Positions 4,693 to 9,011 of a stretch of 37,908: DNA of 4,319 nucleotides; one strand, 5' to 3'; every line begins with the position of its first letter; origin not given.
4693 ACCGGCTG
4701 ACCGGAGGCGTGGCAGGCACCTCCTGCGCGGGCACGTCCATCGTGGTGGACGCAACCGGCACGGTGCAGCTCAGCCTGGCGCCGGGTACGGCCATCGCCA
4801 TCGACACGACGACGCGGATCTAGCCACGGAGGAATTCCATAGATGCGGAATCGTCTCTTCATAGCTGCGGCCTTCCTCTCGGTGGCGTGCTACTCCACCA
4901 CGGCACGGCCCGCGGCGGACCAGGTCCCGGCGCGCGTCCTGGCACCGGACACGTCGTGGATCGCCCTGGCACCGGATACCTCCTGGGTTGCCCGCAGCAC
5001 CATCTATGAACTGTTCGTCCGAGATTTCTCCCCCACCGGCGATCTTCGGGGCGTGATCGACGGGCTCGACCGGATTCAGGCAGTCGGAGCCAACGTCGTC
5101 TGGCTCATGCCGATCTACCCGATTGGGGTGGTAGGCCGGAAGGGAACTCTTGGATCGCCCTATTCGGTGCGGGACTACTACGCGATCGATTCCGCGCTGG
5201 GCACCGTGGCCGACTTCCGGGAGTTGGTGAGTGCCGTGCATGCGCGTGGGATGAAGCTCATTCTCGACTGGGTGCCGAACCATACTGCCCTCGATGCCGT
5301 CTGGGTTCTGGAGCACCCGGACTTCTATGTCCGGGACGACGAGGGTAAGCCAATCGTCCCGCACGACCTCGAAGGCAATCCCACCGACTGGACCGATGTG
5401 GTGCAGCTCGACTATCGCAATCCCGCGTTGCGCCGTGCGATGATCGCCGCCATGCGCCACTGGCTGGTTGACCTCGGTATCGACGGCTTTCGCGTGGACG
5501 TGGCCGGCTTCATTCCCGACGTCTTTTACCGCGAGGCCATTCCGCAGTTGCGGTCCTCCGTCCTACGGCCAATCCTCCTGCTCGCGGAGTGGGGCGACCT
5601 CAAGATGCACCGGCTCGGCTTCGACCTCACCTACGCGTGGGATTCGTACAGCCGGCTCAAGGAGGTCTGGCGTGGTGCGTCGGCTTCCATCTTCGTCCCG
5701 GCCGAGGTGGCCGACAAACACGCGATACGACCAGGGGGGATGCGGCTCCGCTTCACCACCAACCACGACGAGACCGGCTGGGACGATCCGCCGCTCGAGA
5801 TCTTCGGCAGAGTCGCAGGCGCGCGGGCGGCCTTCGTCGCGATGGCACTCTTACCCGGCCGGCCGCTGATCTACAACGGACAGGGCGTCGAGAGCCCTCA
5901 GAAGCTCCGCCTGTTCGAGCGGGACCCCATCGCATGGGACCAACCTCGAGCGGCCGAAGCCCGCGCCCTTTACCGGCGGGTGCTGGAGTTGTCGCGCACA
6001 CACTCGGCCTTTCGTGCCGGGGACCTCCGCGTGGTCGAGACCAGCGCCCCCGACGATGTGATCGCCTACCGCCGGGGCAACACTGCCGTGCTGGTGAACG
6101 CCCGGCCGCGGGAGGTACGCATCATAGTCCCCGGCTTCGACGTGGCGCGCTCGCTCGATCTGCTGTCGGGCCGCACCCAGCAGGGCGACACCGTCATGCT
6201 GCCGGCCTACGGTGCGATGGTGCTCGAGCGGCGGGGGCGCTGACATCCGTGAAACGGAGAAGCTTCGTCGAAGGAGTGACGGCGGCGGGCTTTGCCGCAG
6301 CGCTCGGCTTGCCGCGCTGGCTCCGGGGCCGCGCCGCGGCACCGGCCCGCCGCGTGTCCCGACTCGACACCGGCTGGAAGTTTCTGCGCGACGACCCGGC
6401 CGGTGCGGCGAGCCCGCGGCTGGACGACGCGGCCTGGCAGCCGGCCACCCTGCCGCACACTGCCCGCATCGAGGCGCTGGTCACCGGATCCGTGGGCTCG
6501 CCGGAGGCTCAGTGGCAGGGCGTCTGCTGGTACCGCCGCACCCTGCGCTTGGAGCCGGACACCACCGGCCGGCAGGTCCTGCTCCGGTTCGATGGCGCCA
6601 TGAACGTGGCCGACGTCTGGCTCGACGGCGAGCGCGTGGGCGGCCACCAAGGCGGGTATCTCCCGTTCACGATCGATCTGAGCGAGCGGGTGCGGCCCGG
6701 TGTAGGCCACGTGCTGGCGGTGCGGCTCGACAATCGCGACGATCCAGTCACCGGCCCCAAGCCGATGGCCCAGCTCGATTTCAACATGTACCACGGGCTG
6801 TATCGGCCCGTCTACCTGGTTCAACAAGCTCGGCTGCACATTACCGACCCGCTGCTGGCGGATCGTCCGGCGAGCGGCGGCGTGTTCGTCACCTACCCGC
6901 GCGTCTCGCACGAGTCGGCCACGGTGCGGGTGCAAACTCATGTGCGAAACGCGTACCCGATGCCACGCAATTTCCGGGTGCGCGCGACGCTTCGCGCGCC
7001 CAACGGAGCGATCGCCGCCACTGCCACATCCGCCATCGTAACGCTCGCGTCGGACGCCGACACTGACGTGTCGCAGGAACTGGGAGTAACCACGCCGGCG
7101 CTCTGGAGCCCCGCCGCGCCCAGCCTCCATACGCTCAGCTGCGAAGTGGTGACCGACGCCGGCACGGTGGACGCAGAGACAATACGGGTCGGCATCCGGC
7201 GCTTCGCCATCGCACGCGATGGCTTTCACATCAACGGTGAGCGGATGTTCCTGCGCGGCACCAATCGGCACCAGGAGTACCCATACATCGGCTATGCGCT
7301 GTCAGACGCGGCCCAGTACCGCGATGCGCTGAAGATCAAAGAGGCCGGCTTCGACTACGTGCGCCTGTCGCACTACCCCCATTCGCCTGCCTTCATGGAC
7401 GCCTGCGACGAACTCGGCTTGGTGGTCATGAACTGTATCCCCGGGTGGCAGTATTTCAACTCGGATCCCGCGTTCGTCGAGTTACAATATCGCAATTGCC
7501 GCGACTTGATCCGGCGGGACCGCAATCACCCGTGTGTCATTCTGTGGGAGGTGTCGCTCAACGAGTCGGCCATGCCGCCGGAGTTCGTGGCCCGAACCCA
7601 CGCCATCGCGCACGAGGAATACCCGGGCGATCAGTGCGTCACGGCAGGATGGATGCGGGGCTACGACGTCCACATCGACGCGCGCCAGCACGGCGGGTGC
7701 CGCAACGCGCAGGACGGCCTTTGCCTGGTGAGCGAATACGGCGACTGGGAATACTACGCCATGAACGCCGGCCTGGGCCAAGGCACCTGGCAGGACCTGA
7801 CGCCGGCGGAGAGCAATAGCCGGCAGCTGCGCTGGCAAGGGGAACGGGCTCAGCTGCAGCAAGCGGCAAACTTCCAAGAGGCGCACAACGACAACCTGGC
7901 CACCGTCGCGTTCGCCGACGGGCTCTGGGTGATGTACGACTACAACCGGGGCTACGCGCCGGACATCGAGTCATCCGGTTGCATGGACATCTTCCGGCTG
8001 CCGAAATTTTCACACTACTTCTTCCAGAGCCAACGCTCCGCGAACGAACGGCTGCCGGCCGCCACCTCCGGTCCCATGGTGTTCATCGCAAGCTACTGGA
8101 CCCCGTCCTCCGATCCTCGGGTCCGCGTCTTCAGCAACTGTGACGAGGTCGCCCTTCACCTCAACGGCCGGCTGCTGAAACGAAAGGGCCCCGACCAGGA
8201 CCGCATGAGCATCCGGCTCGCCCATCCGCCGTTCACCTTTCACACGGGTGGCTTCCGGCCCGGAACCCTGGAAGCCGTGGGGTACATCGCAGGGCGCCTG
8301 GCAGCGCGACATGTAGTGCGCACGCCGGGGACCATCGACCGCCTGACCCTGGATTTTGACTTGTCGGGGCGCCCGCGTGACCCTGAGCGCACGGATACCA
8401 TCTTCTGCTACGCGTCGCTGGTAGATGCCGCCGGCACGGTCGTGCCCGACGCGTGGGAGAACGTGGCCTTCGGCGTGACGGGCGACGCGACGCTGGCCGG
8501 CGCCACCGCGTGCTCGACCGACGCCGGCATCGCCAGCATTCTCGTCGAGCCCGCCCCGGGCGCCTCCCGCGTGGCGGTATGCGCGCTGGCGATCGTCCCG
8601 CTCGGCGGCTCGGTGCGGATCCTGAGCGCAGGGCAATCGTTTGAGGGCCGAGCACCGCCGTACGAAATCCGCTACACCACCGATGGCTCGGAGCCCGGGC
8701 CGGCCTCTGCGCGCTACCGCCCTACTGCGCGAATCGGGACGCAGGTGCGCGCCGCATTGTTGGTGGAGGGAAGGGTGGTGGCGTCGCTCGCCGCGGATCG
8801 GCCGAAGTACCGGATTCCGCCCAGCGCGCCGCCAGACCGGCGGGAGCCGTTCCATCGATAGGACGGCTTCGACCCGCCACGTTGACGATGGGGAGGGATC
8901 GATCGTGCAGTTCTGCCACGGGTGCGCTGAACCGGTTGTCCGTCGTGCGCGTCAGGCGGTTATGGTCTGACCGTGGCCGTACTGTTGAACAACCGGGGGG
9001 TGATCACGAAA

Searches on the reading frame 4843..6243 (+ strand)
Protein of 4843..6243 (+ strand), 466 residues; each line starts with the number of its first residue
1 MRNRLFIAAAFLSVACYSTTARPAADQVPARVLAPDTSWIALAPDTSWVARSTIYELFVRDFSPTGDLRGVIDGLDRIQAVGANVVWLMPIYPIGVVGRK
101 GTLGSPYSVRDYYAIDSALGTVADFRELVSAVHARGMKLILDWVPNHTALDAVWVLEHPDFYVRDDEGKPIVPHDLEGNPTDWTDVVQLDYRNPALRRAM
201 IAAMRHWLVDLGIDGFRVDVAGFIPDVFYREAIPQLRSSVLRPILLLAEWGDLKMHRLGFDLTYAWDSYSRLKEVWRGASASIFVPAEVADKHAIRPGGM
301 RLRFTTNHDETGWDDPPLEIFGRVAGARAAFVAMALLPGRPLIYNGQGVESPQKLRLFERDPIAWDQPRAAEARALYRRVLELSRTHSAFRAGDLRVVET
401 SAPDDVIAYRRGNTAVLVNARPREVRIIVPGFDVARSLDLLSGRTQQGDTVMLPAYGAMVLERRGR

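Call 15: search_protein_families(library=pfam, proteins=[window:4843-6243:+], max_evalue=0.01)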
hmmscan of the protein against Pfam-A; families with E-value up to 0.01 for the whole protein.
window:4843-6243:+ (466 aa): 2 families
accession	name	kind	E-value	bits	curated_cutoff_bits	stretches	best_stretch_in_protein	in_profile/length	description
PF00128.31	Alpha-amylase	-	5.5e-33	115.3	22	1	64-224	14-193/446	Alpha amylase, catalytic domain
PF14701.12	hDGE_amylase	-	4e-06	26.7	27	1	75-160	28-115/439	Glycogen debranching enzyme, glucanotransferase domain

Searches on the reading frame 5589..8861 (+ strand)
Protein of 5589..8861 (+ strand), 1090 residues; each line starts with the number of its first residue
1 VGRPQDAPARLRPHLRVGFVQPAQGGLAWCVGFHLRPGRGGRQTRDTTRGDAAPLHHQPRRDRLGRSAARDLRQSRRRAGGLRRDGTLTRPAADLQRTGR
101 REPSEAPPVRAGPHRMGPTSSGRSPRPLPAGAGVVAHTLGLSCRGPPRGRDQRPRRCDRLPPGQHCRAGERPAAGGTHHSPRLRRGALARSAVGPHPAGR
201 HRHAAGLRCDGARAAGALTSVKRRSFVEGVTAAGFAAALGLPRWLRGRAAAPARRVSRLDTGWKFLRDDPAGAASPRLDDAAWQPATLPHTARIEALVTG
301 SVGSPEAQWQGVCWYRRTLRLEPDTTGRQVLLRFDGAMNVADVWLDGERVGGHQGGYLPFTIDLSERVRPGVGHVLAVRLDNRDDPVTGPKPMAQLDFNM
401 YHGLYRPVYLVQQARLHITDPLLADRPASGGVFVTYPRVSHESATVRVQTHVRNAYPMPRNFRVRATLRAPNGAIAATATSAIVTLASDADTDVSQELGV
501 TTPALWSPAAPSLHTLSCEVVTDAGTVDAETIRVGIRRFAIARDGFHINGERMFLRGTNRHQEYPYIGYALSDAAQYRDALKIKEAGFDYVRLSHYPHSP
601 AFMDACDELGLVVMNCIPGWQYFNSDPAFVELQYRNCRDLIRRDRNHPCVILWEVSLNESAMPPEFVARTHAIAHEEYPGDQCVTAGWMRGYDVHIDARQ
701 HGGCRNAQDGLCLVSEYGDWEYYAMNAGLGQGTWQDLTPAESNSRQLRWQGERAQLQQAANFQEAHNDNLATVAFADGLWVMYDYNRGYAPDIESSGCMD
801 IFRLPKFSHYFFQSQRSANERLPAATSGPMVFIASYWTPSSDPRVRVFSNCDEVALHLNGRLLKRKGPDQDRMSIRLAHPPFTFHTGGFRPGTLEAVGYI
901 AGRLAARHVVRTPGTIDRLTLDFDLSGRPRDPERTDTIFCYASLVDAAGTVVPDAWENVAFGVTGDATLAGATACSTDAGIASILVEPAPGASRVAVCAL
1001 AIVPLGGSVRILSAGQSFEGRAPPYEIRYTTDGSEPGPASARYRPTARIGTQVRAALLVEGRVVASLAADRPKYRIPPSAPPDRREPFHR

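Call 15: search_protein_families(library=pfam, proteins=[window:5589-8861:+], max_evalue=0.01)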
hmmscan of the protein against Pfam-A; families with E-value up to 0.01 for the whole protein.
window:5589-8861:+ (1090 aa): 8 families
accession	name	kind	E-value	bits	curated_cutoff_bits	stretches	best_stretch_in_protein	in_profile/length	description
PF02836.23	Glyco_hydro_2_C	-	3.2e-20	72.9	21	1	541-663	3-139/302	Glycosyl hydrolases family 2, TIM barrel domain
PF02837.24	Glyco_hydro_2_N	-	2.2e-13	50.9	28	1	309-412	63-167/169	Glycosyl hydrolases family 2, sugar binding domain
PF00703.27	Glyco_hydro_2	-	9.9e-13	49.3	23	1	434-537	7-109/109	Glycosyl hydrolases family 2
PF16355.11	DUF4982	-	1.5e-10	41.3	23.9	1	844-903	5-58/61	Domain of unknown function (DUF4982)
PF22666.2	Glyco_hydro_2_N2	-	3.3e-07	31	27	1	308-382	43-119/167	Glycosyl hydrolase 2 galactose-binding domain-like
PF13290.12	CHB_HEX_C_1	-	2.1e-05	24.8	22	1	1022-1049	18-45/67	Chitobiase/beta-hexosaminidase C-terminal domain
PF18565.7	Glyco_hydro2_C5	-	3.2e-05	24.2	32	1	934-973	14-53/103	Glycoside hydrolase family 2 C-terminal domain 5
PF13287.12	Fn3_assoc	-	0.0042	17.6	23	1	1024-1044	9-29/59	Fn3 associated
